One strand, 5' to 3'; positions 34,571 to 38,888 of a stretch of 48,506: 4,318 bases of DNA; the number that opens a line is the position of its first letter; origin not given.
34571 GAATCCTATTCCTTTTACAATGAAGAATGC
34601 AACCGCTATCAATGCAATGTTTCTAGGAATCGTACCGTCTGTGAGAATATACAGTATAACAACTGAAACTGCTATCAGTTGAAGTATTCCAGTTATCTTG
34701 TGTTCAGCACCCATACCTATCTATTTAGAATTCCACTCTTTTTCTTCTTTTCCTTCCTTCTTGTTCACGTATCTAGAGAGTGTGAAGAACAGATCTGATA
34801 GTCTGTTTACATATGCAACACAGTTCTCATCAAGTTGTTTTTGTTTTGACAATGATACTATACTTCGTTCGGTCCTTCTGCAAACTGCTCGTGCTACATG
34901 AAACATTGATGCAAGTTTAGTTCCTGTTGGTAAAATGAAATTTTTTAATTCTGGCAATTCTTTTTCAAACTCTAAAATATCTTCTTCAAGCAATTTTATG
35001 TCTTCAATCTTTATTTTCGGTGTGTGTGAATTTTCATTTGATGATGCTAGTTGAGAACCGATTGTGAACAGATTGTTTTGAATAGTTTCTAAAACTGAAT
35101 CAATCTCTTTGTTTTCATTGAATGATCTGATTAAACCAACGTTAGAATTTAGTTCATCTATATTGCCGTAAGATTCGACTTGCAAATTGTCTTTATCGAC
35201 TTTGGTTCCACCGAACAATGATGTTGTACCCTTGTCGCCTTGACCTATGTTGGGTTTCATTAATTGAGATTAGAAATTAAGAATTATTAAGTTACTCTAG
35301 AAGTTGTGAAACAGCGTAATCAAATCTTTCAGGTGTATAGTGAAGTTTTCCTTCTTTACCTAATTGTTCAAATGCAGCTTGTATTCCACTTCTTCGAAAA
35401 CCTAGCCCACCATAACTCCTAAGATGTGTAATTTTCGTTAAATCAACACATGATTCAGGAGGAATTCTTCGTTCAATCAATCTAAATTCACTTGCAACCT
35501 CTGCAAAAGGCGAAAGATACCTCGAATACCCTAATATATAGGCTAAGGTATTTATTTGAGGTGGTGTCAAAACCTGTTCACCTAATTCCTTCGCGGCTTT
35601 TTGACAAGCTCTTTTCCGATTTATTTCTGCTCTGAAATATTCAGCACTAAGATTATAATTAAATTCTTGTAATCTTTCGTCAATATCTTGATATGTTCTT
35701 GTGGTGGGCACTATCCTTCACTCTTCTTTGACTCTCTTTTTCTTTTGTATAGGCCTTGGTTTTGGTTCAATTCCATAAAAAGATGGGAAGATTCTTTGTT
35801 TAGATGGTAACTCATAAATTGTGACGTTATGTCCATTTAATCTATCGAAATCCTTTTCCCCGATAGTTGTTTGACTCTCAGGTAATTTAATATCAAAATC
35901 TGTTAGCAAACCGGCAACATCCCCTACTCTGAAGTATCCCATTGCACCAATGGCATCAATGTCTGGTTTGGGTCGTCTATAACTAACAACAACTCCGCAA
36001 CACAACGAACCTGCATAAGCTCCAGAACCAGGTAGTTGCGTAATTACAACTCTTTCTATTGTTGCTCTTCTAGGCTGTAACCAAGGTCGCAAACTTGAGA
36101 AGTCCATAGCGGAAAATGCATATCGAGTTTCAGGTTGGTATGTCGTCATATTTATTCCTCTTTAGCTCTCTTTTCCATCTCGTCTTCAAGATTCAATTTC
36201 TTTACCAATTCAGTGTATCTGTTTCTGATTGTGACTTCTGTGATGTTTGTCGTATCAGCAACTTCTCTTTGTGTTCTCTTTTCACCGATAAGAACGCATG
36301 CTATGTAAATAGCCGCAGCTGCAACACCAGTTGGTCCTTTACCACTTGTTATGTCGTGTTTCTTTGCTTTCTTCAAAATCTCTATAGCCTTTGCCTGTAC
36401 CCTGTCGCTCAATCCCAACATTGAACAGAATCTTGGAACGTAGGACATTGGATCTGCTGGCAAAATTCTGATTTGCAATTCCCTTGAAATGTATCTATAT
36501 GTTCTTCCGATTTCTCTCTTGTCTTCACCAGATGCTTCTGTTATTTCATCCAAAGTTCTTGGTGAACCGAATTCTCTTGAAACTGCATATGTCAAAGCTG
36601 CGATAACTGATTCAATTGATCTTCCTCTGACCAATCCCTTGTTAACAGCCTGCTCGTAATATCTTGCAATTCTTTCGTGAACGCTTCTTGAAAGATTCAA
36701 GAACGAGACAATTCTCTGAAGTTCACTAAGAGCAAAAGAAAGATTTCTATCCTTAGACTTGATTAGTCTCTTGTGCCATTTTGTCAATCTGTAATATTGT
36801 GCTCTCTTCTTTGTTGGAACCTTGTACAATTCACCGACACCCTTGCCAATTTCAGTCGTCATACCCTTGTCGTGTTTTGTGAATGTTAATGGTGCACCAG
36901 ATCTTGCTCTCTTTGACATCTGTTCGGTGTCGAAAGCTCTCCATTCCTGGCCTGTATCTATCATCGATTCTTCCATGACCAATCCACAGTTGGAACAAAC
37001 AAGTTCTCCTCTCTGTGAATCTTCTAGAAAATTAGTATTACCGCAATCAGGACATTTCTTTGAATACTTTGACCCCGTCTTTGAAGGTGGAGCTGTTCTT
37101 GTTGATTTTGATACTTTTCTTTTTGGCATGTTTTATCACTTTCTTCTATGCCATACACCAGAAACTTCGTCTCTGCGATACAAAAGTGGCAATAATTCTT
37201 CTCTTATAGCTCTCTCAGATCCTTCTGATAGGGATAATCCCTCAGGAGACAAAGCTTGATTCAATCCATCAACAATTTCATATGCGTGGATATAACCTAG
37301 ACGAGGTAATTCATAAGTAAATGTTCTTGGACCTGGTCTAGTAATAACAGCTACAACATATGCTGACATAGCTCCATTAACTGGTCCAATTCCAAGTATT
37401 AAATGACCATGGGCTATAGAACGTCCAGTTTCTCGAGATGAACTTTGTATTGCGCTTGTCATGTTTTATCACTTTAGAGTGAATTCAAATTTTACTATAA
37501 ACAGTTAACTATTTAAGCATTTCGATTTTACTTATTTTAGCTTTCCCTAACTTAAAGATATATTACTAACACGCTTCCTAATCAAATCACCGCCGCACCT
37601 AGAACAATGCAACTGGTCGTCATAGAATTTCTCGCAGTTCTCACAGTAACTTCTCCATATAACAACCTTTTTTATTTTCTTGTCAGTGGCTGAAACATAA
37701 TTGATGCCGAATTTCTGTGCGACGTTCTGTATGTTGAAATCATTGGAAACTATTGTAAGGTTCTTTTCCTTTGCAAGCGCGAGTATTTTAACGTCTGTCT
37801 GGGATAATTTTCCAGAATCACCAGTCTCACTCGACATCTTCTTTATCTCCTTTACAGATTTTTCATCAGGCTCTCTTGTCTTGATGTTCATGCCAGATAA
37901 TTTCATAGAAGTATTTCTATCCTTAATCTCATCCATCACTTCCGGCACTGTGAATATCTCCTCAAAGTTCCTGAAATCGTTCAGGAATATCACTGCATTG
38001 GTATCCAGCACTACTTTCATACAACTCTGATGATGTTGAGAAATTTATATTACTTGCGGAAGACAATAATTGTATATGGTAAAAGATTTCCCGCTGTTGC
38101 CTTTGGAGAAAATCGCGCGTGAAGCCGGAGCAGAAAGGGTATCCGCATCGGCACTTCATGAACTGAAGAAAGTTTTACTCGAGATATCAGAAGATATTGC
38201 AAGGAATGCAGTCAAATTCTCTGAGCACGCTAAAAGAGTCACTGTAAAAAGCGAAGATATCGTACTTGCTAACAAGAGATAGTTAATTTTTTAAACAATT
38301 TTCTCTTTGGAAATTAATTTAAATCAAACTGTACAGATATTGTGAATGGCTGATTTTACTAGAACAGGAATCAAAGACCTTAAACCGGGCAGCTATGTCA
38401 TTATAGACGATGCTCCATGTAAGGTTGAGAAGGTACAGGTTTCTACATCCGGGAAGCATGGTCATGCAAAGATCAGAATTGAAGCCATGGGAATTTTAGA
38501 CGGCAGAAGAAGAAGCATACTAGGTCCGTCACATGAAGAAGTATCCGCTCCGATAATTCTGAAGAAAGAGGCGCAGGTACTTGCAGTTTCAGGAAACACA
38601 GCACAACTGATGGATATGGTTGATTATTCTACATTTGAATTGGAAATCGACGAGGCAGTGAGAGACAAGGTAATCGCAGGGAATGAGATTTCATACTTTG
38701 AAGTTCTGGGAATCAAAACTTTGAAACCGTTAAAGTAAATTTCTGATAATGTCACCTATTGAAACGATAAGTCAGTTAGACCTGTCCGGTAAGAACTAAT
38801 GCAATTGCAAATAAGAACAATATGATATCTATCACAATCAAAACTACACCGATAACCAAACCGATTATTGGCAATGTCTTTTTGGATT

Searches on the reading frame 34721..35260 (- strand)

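Call 73: search_protein_families(library=pfam, proteins=[window:34721-35260:-], max_evalue=0.001)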
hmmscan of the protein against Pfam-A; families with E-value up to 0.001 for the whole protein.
window:34721-35260:- (179 aa): 1 family
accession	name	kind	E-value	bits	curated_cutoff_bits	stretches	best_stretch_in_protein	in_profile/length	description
PF01923.23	Cob_adeno_trans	-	6.2e-56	189.6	24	1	7-165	5-171/171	Cobalamin adenosyltransferase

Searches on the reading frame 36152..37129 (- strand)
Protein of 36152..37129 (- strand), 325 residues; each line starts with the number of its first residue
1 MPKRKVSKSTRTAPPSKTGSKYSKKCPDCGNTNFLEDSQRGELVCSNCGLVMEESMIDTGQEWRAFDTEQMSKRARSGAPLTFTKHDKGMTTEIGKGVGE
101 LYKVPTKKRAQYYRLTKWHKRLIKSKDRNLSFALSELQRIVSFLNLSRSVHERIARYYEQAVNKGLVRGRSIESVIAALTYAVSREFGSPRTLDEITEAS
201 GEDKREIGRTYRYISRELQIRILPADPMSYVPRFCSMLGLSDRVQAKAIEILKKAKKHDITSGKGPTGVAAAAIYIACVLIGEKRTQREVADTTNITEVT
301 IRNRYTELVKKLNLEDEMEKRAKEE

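Call 73: search_protein_families(library=pfam, proteins=[window:36152-37129:-], max_evalue=0.001)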
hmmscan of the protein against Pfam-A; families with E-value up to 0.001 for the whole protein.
window:36152-37129:- (325 aa): 4 families
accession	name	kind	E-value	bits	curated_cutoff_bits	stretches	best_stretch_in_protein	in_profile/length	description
PF00382.24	TFIIB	-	6.3e-42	142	23.6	2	225-311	6-92/92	Transcription factor TFIIB repeat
PF08271.17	Zn_Ribbon_TF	-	2.7e-18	65.7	29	1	25-66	2-43/43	TFIIB zinc-binding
PF04545.22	Sigma70_r4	-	0.00035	20.5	24.1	0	282-312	18-48/50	Sigma-70, region 4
PF22109.2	Zn_ribbon_tTFIIB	-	0.00048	20.4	28.6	1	24-51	10-38/40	Transcription factor IIB, zinc ribbon, Trypanosome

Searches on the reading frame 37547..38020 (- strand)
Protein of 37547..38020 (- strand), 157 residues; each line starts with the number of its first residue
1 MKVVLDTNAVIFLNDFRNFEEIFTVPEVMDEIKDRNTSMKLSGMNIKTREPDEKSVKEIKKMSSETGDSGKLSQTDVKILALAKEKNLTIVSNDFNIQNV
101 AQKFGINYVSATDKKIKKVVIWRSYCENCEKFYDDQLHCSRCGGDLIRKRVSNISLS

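Call 87: search_protein_families(library=pfam, proteins=[window:37547-38020:-], max_evalue=0.001)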
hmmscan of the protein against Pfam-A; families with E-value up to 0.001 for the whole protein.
window:37547-38020:- (157 aa): 3 families
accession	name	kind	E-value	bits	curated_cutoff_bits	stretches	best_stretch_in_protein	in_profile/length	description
PF17146.10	PIN_6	-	4.6e-20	72.3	27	1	3-84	1-85/87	PIN domain of ribonuclease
PF08745.17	PIN_5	-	7.4e-07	29.2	27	1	48-113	129-195/205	PINc domain ribonuclease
PF01850.27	PIN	-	1.6e-05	25.9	23.6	1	36-101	59-118/120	PIN domain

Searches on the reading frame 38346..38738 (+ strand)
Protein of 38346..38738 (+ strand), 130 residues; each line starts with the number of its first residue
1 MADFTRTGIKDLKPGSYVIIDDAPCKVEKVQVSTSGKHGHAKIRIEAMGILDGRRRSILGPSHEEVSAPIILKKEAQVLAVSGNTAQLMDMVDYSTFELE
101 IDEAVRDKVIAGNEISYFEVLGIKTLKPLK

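Call 87: search_protein_families(library=pfam, proteins=[window:38346-38738:+], max_evalue=0.001)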
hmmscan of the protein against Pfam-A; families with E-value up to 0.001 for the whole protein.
window:38346-38738:+ (130 aa): 2 families
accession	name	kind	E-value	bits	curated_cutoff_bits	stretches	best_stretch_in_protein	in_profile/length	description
PF21485.3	IF5A-like_N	-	1.2e-13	51.1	27.1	1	11-62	10-61/63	Translation initiation factor 5A-like, N-terminal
PF08207.18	EFP_N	-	0.00013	22.3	23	1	10-53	3-45/58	Elongation factor P (EF-P) KOW-like domain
